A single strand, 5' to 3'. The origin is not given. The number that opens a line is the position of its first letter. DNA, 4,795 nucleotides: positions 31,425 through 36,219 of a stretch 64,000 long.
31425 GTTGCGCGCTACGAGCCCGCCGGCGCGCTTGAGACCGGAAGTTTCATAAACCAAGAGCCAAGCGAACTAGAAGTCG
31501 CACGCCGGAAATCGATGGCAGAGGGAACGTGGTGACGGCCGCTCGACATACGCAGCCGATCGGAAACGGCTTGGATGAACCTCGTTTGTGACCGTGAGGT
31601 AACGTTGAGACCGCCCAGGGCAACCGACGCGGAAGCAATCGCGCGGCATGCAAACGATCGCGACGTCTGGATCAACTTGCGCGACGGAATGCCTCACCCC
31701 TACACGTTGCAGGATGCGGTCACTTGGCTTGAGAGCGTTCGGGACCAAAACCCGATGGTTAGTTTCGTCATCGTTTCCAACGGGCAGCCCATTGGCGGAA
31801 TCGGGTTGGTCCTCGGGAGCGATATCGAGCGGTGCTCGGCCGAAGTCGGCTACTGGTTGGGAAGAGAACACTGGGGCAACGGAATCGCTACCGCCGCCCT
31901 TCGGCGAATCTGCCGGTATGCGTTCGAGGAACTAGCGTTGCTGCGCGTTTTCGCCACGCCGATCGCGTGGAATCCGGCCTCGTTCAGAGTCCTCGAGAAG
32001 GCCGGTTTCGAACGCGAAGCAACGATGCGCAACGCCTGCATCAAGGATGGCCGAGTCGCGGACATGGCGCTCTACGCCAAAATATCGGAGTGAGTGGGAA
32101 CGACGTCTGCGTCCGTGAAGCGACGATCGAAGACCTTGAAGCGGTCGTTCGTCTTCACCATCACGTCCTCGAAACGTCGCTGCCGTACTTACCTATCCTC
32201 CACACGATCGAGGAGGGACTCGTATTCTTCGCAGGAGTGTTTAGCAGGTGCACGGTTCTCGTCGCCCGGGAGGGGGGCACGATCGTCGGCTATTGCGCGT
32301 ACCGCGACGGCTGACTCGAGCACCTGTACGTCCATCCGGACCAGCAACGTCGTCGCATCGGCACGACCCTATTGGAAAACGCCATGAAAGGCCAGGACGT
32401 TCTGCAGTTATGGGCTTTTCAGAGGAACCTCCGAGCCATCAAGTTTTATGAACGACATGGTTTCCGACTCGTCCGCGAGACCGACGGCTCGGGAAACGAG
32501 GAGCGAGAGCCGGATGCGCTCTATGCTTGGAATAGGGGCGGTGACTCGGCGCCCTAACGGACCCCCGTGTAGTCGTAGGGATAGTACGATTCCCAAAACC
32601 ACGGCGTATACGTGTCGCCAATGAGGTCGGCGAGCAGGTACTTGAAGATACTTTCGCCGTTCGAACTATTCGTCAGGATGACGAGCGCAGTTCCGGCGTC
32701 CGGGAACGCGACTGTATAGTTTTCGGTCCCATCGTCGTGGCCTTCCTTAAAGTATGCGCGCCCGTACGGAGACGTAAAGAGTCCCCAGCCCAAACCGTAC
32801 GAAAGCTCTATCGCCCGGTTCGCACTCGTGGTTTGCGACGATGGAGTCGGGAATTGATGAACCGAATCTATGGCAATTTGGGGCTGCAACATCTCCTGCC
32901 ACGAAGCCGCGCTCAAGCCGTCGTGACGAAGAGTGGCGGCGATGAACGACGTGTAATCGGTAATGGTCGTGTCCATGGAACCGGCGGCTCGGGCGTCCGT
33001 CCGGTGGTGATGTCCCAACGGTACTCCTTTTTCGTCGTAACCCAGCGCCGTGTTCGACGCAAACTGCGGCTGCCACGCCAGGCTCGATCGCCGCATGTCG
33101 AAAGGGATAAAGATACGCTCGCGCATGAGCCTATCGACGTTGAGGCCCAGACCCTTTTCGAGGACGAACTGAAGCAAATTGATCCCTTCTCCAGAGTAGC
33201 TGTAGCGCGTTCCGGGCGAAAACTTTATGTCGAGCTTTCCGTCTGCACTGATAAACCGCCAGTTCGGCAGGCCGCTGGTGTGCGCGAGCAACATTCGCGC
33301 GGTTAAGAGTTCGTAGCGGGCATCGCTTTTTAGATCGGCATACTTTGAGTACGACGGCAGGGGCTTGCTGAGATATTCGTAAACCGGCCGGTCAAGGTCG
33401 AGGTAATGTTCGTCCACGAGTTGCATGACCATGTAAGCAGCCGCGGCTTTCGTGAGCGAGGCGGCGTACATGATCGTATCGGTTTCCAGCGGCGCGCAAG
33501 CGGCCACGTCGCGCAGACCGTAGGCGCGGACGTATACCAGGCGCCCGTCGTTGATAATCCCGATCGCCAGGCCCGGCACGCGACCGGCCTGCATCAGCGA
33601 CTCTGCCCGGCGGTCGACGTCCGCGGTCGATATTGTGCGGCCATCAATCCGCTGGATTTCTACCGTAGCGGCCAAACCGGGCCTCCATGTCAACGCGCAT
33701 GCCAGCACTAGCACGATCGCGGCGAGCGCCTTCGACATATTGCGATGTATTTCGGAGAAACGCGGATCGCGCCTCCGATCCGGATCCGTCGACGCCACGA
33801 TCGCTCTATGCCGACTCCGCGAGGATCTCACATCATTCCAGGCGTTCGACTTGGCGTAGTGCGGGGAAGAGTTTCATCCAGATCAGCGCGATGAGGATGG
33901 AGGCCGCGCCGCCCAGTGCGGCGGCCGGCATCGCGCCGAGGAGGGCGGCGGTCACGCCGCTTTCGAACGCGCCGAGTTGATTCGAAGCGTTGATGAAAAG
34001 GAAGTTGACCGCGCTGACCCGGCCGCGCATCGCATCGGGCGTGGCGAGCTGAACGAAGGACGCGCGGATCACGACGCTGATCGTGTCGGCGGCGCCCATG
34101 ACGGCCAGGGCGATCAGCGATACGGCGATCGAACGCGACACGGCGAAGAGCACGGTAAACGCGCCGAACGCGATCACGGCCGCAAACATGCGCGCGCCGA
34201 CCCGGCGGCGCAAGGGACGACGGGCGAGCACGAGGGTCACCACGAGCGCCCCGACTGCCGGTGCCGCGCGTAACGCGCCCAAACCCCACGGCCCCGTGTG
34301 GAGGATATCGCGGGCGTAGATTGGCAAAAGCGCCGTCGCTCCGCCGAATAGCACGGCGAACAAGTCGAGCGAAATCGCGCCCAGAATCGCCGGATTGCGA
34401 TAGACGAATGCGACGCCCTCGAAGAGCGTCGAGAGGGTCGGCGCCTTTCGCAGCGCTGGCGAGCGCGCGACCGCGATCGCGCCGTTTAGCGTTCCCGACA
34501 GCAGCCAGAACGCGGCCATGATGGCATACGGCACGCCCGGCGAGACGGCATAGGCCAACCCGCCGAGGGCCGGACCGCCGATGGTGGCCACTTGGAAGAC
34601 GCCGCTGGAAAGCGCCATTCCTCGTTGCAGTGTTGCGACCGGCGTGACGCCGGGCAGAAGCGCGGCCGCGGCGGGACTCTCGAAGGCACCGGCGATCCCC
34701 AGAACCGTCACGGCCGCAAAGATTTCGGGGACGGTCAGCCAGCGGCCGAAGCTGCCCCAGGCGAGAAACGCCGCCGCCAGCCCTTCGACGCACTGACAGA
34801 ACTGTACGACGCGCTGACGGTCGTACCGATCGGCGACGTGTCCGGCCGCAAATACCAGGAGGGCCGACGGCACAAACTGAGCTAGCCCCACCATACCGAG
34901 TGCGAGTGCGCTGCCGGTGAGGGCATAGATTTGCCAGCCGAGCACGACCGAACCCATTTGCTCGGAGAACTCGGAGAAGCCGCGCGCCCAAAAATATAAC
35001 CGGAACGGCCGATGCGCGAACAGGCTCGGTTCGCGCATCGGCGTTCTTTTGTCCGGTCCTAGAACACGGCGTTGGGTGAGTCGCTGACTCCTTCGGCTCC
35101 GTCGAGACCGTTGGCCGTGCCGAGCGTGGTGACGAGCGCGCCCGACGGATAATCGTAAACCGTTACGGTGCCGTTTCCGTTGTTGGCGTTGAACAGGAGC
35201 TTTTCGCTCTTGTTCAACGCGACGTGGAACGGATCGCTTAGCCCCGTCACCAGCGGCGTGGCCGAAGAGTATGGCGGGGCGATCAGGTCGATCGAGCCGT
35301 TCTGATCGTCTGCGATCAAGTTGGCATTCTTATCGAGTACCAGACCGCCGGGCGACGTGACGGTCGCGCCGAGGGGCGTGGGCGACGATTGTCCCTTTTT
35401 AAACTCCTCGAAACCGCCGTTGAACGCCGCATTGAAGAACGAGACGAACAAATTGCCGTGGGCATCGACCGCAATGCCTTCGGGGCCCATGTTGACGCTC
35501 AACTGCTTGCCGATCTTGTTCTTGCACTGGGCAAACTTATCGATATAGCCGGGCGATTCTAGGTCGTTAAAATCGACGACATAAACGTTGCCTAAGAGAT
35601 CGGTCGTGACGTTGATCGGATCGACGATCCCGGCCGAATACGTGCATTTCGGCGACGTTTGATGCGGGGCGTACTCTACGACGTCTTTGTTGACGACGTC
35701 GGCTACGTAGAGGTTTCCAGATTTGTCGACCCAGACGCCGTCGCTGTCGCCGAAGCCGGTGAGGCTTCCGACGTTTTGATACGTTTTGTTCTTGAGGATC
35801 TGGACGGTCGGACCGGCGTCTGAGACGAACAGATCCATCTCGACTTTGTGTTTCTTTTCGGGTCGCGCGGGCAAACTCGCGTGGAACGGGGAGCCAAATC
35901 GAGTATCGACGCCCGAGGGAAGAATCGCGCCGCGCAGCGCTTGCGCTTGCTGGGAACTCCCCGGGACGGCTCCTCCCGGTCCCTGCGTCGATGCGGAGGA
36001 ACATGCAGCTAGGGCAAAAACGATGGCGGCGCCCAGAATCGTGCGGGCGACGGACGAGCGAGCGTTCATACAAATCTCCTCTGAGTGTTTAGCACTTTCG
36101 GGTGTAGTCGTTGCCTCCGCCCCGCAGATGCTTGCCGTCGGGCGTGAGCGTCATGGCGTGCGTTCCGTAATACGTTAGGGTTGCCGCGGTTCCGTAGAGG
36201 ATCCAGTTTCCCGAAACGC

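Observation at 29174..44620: rpsF-ssb and rpsR-rplI are separated by a 15.4-kb block whose left 10 kb looks horizontally acquired and decaying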

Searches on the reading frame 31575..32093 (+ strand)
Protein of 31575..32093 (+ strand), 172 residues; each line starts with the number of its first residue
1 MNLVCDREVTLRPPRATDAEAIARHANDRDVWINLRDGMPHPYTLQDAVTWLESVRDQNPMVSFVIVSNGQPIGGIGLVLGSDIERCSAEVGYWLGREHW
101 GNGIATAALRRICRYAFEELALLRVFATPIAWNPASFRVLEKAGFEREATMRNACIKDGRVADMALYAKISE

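Call 4: search_protein_families(library=pfam, proteins=[window:31575-32093:+], max_evalue=0.01)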
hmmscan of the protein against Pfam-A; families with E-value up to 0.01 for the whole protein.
window:31575-32093:+ (172 aa): 4 families
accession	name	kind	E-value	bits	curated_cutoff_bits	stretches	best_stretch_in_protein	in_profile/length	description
PF13302.13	Acetyltransf_3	-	3.1e-31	109.3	25.4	1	9-146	2-138/138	Acetyltransferase (GNAT) domain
PF00583.31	Acetyltransf_1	-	1e-13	52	20.7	1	41-145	14-116/116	Acetyltransferase (GNAT) family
PF13420.13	Acetyltransf_4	-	5.2e-08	33.5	24.3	1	12-165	2-154/155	Acetyltransferase (GNAT) domain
PF13523.12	Acetyltransf_8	-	1.7e-06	28.2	27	1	94-150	85-142/145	Acetyltransferase (GNAT) domain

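Call 70: search_protein_families(library=ncbifam, proteins=[window:31575-32093:+], max_evalue=0.001)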
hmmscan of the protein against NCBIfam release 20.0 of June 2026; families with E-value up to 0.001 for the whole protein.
window:31575-32093:+ (172 aa): 8 families
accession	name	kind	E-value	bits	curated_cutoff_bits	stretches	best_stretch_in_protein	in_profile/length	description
NF007539.0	PRK10151.1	equivalog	4.7e-10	39.4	184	1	64-170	70-175/179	50S ribosomal protein L7/L12-serine acetyltransferase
TIGR03585.1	PseH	equivalog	8.5e-08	32.4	93.1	1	47-166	37-154/156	UDP-4-amino-4,6-dideoxy-N-acetyl-beta-L-altrosamine N-acetyltransferase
NF008072.0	PRK10809.1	equivalog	1.5e-07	31.4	190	1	31-168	44-184/194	ribosomal protein S5-alanine N-acetyltransferase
NF000225.3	AAC_6p_Strep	exception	2.4e-07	30.8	250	1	49-154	30-133/156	aminoglycoside 6'-N-acetyltransferase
NF007527.0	PRK10140.1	equivalog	2.4e-06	27.5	236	1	8-169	3-160/162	N-acetyltransferase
NF033151.0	AAC_6p_A10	exception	3.1e-06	27.3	400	1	97-166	104-173/178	AAC(6')-I family aminoglycoside 6'-N-acetyltransferase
NF011709.0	PRK15130.1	equivalog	5.8e-05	23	218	1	53-156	50-151/186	spermidine N1-acetyltransferase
NF033074.0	AAC_6p_Ib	exception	0.00018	21.2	400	0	50-152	49-161/184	AAC(6')-Ib family aminoglycoside 6'-N-acetyltransferase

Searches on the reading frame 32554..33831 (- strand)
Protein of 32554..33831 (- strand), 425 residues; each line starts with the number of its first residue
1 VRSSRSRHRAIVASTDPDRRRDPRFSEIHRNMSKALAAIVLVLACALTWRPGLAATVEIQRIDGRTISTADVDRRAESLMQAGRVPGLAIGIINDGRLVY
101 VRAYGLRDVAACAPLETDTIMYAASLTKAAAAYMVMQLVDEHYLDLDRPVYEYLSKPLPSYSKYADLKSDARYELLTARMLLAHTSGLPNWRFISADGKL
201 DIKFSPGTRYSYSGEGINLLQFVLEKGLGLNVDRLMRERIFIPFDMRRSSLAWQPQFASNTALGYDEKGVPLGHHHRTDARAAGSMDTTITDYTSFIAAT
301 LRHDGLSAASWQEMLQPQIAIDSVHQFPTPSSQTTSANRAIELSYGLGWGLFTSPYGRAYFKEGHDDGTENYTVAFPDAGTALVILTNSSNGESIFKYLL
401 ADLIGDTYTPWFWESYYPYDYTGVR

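Call 4: search_protein_families(library=pfam, proteins=[window:32554-33831:-], max_evalue=0.01)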
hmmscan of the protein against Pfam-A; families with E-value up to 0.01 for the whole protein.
window:32554-33831:- (425 aa): 1 family
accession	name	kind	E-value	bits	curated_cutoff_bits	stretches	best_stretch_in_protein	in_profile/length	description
PF00144.29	Beta-lactamase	-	4.3e-52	177.8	27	1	72-393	1-314/329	Beta-lactamase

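Call 33: search_protein_families(library=ncbifam, proteins=[window:32554-33738:-], max_evalue=0.001)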
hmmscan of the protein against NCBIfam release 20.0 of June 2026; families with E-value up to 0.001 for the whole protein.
window:32554-33738:- (394 aa): 42 families (the best 25 are shown)
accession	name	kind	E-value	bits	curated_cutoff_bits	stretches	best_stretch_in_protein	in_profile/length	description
NF033085.1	bla_class_C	equivalog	5.9e-18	64.8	415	1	39-282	6-246/356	class C beta-lactamase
NF052559.1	MthAcHydAcmB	equivalog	6e-18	64.7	550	1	47-158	17-133/391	methyl acetate hydrolase AcmB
NF009622.0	PRK13128.1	equivalog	3.5e-17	62.1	443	1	37-269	5-245/518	D-aminopeptidase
NF007943.0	PRK10662.1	equivalog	7.9e-15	54.3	266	1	22-355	18-353/380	D-alanyl-D-alanine-carboxypeptidase/endopeptidase AmpH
NF045671.1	blaPNC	exception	1.5e-14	53.7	750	1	38-103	46-110/401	PNC family class C beta-lactamase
NF040478.1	blaLAQ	exception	1.2e-12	47.5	850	1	2-290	2-273/380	LAQ family class C beta-lactamase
NF012173.1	CMY2-MIR-ACT-EC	exception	4.6e-12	45.4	680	1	40-283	31-271/380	CMY2/MIR/ACT/EC family class C beta-lactamase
NF000419.2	blaCMH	exception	8.7e-12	44.9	875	1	39-282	29-270/381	CMH family class C beta-lactamase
NF038366.1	blaSFDC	exception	1e-11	44.5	840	1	40-282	30-270/382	SFDC family class C beta-lactamase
NF000187.3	BlaMIR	exception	7.7e-11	41.7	882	1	40-281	31-269/381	MIR family cephalosporin-hydrolyzing class C beta-lactamase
NF000385.4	blaACT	exception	8.3e-11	41.5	810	1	40-282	31-270/380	ACT family cephalosporin-hydrolyzing class C beta-lactamase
NF038238.1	blaBUT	exception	8.9e-11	41.5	850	1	14-274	8-264/383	BUT family class C beta-lactamase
NF053709.1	blaAKO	exception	1.2e-10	41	875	1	41-282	32-270/381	AKO family class C beta-lactamase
NF041665.1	blaPSZ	exception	1.8e-10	40.4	850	1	2-281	5-268/379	PSZ family class C beta-lactamase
NF033569.1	blaLHK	exception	5.3e-10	38.8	850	1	36-270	36-268/390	LHK family class C beta-lactamase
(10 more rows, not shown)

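Call 47: find_related_loci(query=window:32554-33738:-, collection=metagenome_contigs, flank=8000)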
Query window:32554-33738:- (394 aa) in metagenome_contigs; peptide patterns used: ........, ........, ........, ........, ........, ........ (x = any residue, [..] = any of these).
363 stretches matched a pattern; 224 encode a relative of the query (tblastn E <= 1e-3); the best 80 are kept; 80 distinct loci.
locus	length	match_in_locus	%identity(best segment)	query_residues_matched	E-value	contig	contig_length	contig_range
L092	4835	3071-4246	58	2-389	2e-150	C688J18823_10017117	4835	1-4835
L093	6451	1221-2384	57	1-389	2e-141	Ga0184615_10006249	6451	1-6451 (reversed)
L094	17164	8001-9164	57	1-389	4e-141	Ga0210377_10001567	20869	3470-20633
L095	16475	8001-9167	53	5-387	2e-138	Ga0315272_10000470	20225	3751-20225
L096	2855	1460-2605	53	10-389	4e-141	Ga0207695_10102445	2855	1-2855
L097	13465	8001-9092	56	28-389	5e-134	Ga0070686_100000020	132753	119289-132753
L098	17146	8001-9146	51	8-389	1e-130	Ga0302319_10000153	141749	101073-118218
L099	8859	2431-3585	53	8-392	3e-130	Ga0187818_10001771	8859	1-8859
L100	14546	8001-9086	54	28-389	3e-130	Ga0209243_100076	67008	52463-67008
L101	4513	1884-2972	53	27-389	6e-132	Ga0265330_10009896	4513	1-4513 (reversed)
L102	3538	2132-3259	54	6-383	2e-133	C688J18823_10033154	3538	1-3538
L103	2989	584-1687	53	22-389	1e-134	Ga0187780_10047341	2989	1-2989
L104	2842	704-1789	53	28-389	2e-135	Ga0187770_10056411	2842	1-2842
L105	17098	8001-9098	53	24-389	1e-129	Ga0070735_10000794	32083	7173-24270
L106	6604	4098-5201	54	22-389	2e-129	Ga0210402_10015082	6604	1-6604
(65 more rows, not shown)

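Call 48: find_homologous_proteins(query=window:32554-33738:-, max_evalue=1e-20)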
Query window:32554-33738:- (394 aa): 6903 proteins with E <= 1e-20 among 8000 candidates; the best 120 are listed.
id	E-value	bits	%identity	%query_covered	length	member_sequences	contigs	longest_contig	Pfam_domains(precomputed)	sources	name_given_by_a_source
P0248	2.9e-264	894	100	100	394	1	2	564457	PF00144.30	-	-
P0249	1.9e-204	697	83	95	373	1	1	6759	PF00144.30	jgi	jgi:CubicO group peptidase (beta-lactamase class C family)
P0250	2.0e-202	690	81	94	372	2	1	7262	PF00144.30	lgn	-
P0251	1.5e-176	605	72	93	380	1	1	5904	PF00144.30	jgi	jgi:CubicO group peptidase (beta-lactamase class C family)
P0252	4.7e-170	584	67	95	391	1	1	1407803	PF00144.30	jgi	jgi:CubicO group peptidase (beta-lactamase class C family)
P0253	9.9e-151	520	61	93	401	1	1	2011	PF00144.30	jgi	jgi:CubicO group peptidase (beta-lactamase class C family)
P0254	1.7e-148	513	60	93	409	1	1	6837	PF13354.13,PF00144.30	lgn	-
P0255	5.6e-148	511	61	94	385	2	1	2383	PF00144.30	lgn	-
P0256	7.6e-148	511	59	98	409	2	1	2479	PF13354.13,PF00144.30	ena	-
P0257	1.1e-147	510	58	98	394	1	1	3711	PF00144.30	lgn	-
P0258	1.3e-144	500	58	98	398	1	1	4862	PF00144.30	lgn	-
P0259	1.8e-144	500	58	97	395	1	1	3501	PF00144.30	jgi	-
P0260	2.8e-144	499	60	93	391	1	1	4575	PF00144.30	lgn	-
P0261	3.2e-144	499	57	98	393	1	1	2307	PF00144.30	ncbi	-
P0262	3.6e-144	499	60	93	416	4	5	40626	PF13354.13,PF00144.30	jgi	jgi:CubicO group peptidase (beta-lactamase class C family)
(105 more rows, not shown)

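Call 49: find_encoding_contigs(protein=P0249, flank=10000, max_places=2)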
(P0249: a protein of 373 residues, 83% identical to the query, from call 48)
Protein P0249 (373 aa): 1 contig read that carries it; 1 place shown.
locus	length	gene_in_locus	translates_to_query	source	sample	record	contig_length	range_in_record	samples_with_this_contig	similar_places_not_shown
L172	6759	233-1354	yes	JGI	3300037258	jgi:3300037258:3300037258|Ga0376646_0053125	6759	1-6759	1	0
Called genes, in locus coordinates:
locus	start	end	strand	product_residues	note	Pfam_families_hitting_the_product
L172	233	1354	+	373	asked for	PF00144:Beta-lactamase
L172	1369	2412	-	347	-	PF05990:DUF900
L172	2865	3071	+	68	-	-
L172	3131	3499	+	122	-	-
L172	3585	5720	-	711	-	PF07676:PD40 (faint), PF26550:Tricorn_2nd (weak), PF00930:DPPIV_N (weak), PF26549:Tricorn_N, PF02129:Peptidase_S15, PF20434:BD-FAE, PF00326:Peptidase_S9, PF01738:DLH, +1 more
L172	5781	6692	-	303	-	PF12146:Hydrolase_4, PF12697:Abhydrolase_6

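Call 50: find_encoding_contigs(protein=P0252, flank=10000, max_places=2)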
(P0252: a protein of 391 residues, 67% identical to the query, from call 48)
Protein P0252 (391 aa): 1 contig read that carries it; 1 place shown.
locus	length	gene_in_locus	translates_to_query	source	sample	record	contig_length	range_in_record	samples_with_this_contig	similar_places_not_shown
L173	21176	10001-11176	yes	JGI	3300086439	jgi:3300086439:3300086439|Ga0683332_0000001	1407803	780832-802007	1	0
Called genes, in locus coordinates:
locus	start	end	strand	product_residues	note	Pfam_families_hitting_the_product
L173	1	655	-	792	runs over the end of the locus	PF01315:Ald_Xan_dh_C, PF02738:MoCoBD_1, PF20256:MoCoBD_2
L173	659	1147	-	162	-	PF00111:Fer2 (weak), PF01799:Fer2_2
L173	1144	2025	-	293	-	PF00941:FAD_binding_5, PF03450:CO_deh_flav_C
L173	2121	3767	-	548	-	PF00578:AhpC-TSA, PF08534:Redoxin, PF13098:Thioredoxin_2, PF00085:Thioredoxin (weak), PF13905:Thioredoxin_8, PF00515:TPR_1 (faint), PF07719:TPR_2 (faint), PF13371:TPR_9 (faint)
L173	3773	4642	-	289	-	PF13185:GAF_2, PF01590:GAF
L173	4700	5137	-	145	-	-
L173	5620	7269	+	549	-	PF00005:ABC_tran, PF02463:SMC_N (faint), PF13476:AAA_23 (faint), PF01926:MMR_HSR1 (faint), PF13304:AAA_21 (faint), PF13401:AAA_22 (faint), PF12848:ABC_tran_Xtn, PF00005:ABC_tran, +1 more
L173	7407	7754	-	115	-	-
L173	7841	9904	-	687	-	PF26549:Tricorn_N (faint), PF00930:DPPIV_N (faint), PF07676:PD40 (faint), PF02129:Peptidase_S15 (faint), PF20434:BD-FAE (weak), PF00326:Peptidase_S9, PF01738:DLH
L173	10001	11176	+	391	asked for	PF00144:Beta-lactamase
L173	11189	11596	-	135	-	PF12833:HTH_18, PF00165:HTH_AraC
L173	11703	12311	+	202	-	PF04011:LemA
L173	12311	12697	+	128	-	PF04536:TPM_phosphatase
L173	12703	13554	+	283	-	PF04536:TPM_phosphatase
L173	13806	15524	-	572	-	PF03460:NIR_SIR_ferr, PF01077:NIR_SIR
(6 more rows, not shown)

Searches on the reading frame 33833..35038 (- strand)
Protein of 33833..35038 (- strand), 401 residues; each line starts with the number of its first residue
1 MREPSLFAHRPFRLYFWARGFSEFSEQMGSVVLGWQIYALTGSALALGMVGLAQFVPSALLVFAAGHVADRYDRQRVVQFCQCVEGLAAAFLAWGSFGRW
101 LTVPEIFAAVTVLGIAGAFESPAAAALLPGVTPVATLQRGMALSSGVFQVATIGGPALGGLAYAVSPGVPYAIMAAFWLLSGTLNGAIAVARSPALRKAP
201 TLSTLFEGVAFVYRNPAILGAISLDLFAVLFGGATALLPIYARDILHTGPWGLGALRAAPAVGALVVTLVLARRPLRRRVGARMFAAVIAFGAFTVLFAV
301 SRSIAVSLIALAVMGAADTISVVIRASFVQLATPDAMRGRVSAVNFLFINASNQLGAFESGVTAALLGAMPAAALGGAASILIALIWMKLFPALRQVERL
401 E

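Call 4: search_protein_families(library=pfam, proteins=[window:33833-35038:-], max_evalue=0.01)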
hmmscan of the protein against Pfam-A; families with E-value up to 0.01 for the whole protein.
window:33833-35038:- (401 aa): 2 families
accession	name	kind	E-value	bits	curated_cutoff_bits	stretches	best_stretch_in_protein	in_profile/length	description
PF05977.19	MFS_3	-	1.9e-26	93.1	27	1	7-398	7-399/524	Transmembrane secretion effector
PF07690.21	MFS_1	-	2.9e-22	79.5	33.4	1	20-352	6-342/347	Major Facilitator Superfamily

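Call 70: search_protein_families(library=ncbifam, proteins=[window:33833-35038:-], max_evalue=0.001)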
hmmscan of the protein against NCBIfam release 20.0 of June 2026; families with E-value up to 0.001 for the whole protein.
window:33833-35038:- (401 aa): 13 families
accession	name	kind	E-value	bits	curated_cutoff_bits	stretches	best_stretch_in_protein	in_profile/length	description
TIGR00900.1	2A0121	subfamily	2.1e-45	155.7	319.6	1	12-368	1-364/364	H+ Antiporter protein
NF007792.0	PRK10489.1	equivalog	2e-41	142.4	324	1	8-399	15-407/419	enterobactin transporter EntS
NF012178.0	tet_MFS_V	exception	3.2e-21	75.9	640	1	7-348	5-355/409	tetracycline efflux MFS transporter Tet(V)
NF000245.1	macrolide_MefA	exception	4.3e-11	42.5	675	1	39-387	38-393/405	macrolide efflux MFS transporter Mef(A)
NF052575.1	MFS_efflux_Tap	equivalog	9e-11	41.4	625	1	24-396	18-399/401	multidrug efflux MFS transporter Tap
NF041056.1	ryptide_ex_MFS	equivalog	1e-09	38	575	1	30-335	23-332/392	ryptide export MFS transporter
NF006386.0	PRK08633.1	equivalog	7.4e-09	33.9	1221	1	44-384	46-401/1147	acyl-[ACP]--phospholipid O-acyltransferase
NF005291.0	PRK06814.1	equivalog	2.3e-08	32.4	1349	1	4-177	5-183/1140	acyl-[ACP]--phospholipid O-acyltransferase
NF000246.1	macrolide_MefC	exception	4e-08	32.7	870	1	42-386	40-391/407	macrolide efflux MFS transporter Mef(C)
TIGR00880.1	2_A_01_02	superfamily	2.2e-06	27.9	131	1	58-181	7-130/141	multidrug resistance protein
NF000051.1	macrolide_MefB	exception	1.3e-05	24.3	800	1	24-384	23-389/409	macrolide efflux MFS transporter Mef(B)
NF012195.0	tet_MFS_H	exception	1.5e-05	24.2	840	1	63-175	57-165/392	tetracycline efflux MFS transporter Tet(H)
NF012207.0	tet_MFS_H_J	exception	0.00044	19.4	700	1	64-175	60-165/392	Tet(H)/Tet(J) family tetracycline efflux MFS transporter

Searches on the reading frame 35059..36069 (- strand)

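Call 4: search_protein_families(library=pfam, proteins=[window:35059-36069:-], max_evalue=0.01)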
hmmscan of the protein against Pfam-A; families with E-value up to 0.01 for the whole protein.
window:35059-36069:- (336 aa): 4 families
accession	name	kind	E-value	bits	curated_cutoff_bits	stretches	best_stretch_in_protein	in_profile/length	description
PF06739.17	SBBP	-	6.8e-06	26.4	20.5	0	149-165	13-29/38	Beta-propeller repeat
PF08450.18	SGL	-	6.9e-05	23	26.3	0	107-137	184-214/246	SMP-30/Gluconolactonase/LRE-like region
PF20067.5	SSL_N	-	0.0019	18.4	18.9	0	194-211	21-38/46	Strictosidine synthase-like, N-terminal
PF01436.27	NHL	-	0.007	16.8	20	0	111-127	6-22/28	NHL repeat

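Call 33: search_protein_families(library=ncbifam, proteins=[window:35059-36069:-], max_evalue=0.001)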
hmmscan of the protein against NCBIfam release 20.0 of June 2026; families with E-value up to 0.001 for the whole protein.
window:35059-36069:- (336 aa): 2 families
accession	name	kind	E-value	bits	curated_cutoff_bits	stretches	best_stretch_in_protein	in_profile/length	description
TIGR03866.1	PQQ_ABC_repeats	subfamily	4e-05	22.8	287.3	0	240-333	43-135/310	PQQ-dependent catabolism-associated beta-propeller protein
NF035926.1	scyF_NHL_VPEP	equivalog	0.00033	19.9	350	0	114-210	110-216/376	scytonemin biosynthesis PEP-CTERM protein ScyF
